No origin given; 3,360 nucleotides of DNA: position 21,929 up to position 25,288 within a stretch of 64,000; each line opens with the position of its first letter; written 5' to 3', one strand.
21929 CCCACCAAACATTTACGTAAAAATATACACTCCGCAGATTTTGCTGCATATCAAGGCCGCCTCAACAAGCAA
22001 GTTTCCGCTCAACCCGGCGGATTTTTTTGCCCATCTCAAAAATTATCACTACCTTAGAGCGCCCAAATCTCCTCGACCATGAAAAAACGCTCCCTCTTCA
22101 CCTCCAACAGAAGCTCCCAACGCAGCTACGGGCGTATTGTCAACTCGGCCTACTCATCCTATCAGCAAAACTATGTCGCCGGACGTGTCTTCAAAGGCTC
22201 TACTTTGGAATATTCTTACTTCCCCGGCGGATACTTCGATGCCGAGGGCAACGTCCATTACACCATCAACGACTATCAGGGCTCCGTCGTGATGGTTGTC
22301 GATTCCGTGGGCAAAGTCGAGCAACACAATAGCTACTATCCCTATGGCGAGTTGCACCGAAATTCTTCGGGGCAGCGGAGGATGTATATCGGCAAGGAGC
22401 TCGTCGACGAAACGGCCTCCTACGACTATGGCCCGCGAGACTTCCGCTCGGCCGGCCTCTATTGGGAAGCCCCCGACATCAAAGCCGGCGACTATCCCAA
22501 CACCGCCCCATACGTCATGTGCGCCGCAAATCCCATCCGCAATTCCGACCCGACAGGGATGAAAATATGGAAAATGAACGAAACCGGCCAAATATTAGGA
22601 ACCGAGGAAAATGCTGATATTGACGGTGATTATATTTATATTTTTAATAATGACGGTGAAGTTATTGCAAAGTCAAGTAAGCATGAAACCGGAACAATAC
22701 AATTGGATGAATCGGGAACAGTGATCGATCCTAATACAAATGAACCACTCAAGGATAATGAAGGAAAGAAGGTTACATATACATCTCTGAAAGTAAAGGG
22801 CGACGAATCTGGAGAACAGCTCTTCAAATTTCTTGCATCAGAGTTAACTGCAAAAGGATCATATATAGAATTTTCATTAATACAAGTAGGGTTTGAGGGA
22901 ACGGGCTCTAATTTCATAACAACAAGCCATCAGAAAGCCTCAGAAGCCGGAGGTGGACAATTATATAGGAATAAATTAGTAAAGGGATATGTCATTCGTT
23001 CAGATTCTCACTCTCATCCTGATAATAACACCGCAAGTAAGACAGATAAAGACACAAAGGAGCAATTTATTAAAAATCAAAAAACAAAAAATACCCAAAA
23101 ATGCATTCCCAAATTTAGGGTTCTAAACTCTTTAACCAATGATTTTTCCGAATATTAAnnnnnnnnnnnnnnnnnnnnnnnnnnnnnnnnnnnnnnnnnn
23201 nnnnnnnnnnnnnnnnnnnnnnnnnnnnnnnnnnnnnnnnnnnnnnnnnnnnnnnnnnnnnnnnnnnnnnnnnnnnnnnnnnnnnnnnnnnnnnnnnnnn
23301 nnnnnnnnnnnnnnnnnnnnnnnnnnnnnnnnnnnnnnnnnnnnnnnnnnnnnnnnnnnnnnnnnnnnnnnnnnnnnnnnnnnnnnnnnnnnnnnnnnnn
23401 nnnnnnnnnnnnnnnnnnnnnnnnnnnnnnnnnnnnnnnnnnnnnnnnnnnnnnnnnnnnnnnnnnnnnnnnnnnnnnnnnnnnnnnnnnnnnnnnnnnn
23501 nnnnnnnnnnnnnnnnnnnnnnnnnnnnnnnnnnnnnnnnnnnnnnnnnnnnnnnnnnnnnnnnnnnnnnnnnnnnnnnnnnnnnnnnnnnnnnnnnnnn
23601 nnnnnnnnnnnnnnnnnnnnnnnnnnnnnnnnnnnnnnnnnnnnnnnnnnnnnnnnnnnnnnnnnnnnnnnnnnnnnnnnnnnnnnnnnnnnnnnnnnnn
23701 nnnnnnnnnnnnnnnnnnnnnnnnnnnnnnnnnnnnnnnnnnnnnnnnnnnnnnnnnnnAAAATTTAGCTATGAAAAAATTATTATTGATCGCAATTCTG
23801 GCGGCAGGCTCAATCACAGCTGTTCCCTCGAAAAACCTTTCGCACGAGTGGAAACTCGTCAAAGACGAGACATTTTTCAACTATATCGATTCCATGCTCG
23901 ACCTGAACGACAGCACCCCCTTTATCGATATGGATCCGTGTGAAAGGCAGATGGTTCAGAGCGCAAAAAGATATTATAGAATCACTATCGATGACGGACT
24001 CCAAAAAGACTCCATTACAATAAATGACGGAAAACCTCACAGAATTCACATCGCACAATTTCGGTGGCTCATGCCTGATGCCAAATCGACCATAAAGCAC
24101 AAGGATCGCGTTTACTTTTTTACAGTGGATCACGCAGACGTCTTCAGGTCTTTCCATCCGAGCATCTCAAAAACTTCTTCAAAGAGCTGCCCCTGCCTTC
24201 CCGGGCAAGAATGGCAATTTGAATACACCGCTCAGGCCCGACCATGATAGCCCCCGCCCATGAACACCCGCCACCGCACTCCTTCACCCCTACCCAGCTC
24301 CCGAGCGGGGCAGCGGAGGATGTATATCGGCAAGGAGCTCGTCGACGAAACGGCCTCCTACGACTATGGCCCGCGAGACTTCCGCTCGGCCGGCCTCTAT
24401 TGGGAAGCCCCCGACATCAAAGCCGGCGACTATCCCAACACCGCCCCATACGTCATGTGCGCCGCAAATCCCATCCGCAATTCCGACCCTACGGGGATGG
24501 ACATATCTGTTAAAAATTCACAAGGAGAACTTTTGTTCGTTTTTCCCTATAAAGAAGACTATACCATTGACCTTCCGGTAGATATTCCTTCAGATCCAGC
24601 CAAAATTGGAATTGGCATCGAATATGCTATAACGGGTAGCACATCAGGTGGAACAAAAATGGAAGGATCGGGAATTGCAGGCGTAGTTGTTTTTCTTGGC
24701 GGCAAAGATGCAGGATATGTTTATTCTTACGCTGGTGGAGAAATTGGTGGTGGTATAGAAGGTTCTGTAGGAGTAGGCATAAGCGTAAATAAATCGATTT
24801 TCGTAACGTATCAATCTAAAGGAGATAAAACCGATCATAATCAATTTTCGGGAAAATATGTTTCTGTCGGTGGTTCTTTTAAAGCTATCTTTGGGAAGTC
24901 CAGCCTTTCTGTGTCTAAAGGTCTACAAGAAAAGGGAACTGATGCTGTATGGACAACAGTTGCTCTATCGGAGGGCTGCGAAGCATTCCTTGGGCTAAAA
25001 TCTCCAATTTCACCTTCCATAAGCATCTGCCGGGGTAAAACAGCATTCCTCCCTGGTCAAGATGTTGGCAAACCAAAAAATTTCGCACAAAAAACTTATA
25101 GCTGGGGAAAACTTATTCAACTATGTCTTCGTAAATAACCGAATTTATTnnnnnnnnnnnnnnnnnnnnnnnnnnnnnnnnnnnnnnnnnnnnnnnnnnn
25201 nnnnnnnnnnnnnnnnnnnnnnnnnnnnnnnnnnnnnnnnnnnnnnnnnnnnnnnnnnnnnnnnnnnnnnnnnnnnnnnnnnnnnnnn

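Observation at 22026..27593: Rhs toxin cassette array with no full-length Rhs gene, built on near-identical core repeats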

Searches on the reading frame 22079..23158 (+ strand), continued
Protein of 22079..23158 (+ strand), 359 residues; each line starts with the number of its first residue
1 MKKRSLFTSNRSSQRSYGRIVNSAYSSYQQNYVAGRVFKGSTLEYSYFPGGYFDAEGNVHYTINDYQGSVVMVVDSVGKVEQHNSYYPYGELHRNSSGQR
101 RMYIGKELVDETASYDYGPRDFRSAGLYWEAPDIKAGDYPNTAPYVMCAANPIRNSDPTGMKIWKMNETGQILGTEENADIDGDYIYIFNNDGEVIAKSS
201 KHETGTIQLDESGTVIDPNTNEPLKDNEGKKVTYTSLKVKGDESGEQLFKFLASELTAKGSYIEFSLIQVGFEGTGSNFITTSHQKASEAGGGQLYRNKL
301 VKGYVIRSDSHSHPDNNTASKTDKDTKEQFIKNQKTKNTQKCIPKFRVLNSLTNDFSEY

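Call 71: search_solved_structures(query=window:22079-23158:+, max_evalue=1)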
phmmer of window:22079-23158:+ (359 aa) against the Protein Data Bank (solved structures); distinct sequences matched with E-value up to 1: 8.
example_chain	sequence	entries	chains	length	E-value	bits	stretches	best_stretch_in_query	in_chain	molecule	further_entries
6sup_A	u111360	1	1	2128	0.0026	20.1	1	56-164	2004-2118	TcdB2,TccC3,Cell division control protein 42 homolog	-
6suq_A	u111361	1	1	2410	0.011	18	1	56-161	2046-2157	TcdB2,TccC3,Genome polyprotein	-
6h6e_F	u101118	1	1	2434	0.011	18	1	56-161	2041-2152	TcdB2,TccC3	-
6suf_F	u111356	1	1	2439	0.012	18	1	56-161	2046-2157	TcdB2,TccC3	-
5kis_B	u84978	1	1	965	0.012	18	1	56-160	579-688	RHS2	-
6h6g_A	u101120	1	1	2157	0.026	16.8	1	56-161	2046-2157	TcdB2,TccC3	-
4o9x_A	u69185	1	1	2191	0.027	16.8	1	56-161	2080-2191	TcdB2, TccC3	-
4f34_A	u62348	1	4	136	0.23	13.7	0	156-204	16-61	de novo protein Symfoil-4V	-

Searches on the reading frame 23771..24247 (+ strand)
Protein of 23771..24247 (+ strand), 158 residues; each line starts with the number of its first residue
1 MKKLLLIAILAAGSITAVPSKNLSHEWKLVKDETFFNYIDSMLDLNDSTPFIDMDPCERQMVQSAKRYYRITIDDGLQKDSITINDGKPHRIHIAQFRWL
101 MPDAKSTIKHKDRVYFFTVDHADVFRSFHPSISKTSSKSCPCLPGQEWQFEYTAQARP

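Call 5: search_protein_families(library=pfam, proteins=[window:23771-24247:+], max_evalue=0.1)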
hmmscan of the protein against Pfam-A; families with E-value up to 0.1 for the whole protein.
window:23771-24247:+ (158 aa): 0 families

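Call 24: find_encoding_contigs(protein=window:23771-24247:+, flank=10000, max_places=8)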
Protein window:23771-24247:+ (158 aa): 1 contig read that carries it; 1 place shown.
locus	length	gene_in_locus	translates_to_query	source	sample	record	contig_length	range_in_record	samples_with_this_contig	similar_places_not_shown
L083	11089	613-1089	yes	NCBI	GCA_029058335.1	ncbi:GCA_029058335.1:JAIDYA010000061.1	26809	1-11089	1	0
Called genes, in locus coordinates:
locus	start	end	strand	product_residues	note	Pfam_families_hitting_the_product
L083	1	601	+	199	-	?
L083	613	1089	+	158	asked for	-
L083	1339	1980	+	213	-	-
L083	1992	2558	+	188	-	-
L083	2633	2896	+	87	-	-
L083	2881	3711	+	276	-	-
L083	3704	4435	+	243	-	-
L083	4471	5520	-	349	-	PF01757:Acyl_transf_3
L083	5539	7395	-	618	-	PF00270:DEAD, PF00271:Helicase_C, PF16124:RecQ_Zn_bind, PF09382:RQC, PF00570:HRDC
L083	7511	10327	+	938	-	PF02739:5_3_exonuc_N, PF01367:5_3_exonuc, PF01612:DNA_pol_A_exo1, PF00476:DNA_pol_A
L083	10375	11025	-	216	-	PF07081:DUF1349, PF17851:GH43_C2 (weak)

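Call 40: search_protein_families(library=ncbifam, proteins=[window:23771-24247:+], max_evalue=0.1)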
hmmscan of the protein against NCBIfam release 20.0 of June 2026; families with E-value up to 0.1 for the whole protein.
window:23771-24247:+ (158 aa): 0 families

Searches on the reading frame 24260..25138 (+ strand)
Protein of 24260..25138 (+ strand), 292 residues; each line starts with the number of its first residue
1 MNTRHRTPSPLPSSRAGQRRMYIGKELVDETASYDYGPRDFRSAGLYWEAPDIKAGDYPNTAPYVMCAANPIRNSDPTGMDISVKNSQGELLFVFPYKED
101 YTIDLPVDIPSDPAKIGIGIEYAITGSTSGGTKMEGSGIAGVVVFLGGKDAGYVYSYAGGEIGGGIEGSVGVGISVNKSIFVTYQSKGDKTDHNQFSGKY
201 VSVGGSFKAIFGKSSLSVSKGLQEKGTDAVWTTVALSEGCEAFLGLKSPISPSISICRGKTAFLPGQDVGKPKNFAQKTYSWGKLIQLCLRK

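Call 5: search_protein_families(library=pfam, proteins=[window:24260-25138:+], max_evalue=0.1)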
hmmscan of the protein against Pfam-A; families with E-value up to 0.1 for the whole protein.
window:24260-25138:+ (292 aa): 0 families

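Call 40: search_protein_families(library=ncbifam, proteins=[window:24260-25138:+], max_evalue=0.1)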
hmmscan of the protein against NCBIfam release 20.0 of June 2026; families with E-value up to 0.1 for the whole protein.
window:24260-25138:+ (292 aa): 1 family
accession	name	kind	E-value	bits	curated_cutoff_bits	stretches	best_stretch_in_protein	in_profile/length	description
TIGR03696.1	Rhs_assc_core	domain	3.4e-07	30.7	32.5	1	16-80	13-76/76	RHS repeat-associated core domain-containing protein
